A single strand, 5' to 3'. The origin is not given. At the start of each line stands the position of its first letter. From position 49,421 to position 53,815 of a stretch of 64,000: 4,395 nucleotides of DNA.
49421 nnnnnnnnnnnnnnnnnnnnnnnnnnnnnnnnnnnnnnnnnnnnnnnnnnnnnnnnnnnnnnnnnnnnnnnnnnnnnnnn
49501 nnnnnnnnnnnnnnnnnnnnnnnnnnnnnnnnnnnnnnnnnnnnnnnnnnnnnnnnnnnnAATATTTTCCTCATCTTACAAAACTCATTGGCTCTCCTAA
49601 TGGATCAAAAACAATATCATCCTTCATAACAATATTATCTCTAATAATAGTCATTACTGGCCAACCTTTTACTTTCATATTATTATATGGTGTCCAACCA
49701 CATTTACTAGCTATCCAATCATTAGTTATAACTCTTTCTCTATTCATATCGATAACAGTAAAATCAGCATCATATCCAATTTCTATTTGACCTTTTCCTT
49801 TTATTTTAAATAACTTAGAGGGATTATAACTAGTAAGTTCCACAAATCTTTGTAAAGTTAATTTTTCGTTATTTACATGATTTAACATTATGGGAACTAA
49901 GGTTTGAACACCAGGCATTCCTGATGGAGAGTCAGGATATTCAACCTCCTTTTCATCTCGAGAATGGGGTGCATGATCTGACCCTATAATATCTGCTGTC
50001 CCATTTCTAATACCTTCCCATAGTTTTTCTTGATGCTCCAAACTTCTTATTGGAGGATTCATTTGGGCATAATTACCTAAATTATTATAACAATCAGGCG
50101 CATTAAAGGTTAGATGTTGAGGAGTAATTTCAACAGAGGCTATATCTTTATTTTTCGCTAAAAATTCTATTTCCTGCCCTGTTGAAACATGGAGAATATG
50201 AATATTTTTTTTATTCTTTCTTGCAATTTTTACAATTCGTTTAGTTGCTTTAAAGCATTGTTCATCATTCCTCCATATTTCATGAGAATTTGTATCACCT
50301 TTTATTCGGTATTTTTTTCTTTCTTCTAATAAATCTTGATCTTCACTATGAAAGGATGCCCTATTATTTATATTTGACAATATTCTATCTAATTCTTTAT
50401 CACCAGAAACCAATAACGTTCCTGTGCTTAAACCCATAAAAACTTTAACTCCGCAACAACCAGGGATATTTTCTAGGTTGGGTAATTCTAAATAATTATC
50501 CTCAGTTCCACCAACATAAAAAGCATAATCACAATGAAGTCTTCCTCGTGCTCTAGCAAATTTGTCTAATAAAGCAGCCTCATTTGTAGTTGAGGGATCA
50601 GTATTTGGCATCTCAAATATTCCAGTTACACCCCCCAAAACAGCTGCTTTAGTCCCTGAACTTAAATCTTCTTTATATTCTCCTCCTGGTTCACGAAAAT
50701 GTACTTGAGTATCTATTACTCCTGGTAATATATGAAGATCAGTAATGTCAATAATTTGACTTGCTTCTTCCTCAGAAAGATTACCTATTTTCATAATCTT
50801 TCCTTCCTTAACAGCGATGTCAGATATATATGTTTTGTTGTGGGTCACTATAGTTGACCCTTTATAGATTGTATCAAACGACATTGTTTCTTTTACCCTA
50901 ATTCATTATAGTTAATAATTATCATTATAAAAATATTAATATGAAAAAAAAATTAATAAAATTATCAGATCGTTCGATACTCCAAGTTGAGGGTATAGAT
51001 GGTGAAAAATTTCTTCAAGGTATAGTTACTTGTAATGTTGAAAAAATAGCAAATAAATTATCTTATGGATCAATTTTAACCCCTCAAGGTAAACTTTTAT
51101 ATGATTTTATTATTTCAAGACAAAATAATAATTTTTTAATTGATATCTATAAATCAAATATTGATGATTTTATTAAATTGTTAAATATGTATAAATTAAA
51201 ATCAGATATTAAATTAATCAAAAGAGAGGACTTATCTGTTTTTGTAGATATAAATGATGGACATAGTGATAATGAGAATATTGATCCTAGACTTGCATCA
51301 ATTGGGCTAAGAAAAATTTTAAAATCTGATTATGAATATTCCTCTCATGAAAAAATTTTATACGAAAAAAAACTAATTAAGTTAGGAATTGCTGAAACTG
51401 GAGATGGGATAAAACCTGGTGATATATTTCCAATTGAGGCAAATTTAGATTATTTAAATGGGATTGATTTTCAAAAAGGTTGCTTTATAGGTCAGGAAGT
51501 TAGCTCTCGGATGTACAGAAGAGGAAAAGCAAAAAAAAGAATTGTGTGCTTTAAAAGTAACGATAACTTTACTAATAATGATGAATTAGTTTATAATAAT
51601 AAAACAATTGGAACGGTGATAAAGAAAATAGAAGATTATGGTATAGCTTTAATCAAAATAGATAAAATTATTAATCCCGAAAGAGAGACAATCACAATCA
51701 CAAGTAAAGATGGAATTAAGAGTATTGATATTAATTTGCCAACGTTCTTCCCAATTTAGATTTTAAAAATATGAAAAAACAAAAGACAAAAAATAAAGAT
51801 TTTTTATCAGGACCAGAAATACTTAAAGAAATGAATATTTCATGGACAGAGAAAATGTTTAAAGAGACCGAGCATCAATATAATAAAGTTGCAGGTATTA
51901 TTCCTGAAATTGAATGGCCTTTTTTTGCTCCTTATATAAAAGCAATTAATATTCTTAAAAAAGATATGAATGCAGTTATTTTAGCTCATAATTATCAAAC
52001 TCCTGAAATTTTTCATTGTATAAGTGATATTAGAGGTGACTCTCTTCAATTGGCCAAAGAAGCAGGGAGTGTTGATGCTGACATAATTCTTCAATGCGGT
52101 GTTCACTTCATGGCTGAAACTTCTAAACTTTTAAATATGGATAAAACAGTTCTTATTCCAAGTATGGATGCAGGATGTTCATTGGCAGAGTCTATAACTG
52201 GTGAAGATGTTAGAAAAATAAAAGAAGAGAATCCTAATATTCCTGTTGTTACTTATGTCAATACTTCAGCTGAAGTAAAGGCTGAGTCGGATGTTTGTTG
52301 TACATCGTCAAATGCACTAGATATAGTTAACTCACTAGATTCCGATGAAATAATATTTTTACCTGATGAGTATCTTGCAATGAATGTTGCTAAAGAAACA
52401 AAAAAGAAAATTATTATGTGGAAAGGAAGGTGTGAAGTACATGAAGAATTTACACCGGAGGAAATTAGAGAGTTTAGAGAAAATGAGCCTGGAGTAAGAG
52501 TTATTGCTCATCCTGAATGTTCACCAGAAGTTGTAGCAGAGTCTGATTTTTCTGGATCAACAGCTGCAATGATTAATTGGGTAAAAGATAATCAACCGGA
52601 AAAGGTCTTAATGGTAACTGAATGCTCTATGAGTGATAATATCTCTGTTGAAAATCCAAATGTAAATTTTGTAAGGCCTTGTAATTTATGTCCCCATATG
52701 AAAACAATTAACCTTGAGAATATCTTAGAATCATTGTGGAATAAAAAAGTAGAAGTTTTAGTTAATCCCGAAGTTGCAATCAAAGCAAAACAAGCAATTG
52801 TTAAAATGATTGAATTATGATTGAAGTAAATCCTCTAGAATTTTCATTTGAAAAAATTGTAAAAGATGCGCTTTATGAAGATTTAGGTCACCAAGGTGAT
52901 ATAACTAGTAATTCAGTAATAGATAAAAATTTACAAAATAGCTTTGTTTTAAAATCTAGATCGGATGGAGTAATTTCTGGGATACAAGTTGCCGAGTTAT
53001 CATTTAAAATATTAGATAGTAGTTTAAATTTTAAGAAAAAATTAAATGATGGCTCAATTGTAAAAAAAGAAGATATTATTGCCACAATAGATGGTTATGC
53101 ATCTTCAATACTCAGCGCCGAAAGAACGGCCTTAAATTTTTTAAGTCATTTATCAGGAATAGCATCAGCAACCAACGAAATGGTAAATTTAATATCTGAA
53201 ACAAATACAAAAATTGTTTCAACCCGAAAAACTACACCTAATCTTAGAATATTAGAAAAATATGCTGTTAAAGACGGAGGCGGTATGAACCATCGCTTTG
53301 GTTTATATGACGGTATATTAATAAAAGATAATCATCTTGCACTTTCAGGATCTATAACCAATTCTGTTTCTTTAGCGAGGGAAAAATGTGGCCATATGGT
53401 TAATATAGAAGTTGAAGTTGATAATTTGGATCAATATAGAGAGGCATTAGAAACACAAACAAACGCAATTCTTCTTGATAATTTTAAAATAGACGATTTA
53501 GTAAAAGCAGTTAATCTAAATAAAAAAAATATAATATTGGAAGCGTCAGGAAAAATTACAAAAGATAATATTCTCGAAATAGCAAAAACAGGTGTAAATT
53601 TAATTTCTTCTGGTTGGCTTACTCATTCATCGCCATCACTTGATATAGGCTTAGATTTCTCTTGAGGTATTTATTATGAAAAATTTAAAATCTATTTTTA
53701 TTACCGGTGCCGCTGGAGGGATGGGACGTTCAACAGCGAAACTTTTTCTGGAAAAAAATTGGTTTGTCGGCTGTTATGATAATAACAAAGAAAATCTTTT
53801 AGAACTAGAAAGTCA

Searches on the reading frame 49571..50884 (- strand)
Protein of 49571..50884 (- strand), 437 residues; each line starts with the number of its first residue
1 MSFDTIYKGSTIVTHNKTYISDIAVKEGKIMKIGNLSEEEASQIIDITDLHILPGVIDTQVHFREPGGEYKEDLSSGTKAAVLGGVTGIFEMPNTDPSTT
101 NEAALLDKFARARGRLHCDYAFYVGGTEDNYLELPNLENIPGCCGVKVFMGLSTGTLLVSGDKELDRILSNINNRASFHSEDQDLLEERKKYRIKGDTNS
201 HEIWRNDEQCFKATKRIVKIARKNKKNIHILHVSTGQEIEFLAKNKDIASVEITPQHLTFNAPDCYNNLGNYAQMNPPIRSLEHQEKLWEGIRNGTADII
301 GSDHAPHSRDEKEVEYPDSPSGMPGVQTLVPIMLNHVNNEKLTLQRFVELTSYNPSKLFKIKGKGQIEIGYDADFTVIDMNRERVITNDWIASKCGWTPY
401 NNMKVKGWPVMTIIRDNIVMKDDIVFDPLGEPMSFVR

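Call 44: search_protein_families(library=pfam, proteins=[window:49571-50884:-], max_evalue=0.00001)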
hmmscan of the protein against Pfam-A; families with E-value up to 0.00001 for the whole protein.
window:49571-50884:- (437 aa): 2 families
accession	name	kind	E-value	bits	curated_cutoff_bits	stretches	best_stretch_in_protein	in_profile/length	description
PF01979.26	Amidohydro_1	-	8.6e-23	81.5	25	1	52-419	2-345/345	Amidohydrolase family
PF07969.17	Amidohydro_3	-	9.1e-06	25.8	29.7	0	339-387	404-453/472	Amidohydrolase family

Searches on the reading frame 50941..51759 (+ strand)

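Call 44: search_protein_families(library=pfam, proteins=[window:50941-51759:+], max_evalue=0.00001)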
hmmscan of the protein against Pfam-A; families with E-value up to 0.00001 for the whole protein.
window:50941-51759:+ (272 aa): 1 family
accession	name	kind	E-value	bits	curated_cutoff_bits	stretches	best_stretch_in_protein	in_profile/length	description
PF01571.26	GCV_T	-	7.8e-06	25.8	25.6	0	6-79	43-118/255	Aminomethyltransferase folate-binding domain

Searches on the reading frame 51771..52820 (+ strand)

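Call 45: search_protein_families(library=pfam, proteins=[window:51771-52820:+], max_evalue=0.00001)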
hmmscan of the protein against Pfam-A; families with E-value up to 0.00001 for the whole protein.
window:51771-52820:+ (349 aa): 1 family
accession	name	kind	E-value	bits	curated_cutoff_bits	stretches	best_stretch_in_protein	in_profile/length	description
PF02445.21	NadA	-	5.1e-110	367.7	27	1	58-348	2-295/295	Quinolinate synthetase A protein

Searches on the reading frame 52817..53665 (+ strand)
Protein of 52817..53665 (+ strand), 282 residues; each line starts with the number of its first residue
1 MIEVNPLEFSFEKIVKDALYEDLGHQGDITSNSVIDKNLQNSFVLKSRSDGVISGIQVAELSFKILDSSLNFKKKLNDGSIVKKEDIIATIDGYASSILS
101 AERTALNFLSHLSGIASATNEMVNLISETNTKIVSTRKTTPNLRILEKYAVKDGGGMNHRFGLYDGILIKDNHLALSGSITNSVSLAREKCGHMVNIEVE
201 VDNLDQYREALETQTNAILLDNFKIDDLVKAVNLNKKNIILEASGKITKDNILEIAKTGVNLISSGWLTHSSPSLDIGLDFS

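Call 45: search_protein_families(library=pfam, proteins=[window:52817-53665:+], max_evalue=0.00001)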
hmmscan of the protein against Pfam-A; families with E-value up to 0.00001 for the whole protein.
window:52817-53665:+ (282 aa): 2 families
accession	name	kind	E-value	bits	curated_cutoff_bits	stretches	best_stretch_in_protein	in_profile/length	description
PF01729.25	QRPTase_C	-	9.5e-59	198.3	23.1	1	115-280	1-169/169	Quinolinate phosphoribosyl transferase, C-terminal domain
PF02749.22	QRPTase_N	-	5.5e-19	68.6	27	1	28-113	1-82/82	Quinolinate phosphoribosyl transferase, N-terminal domain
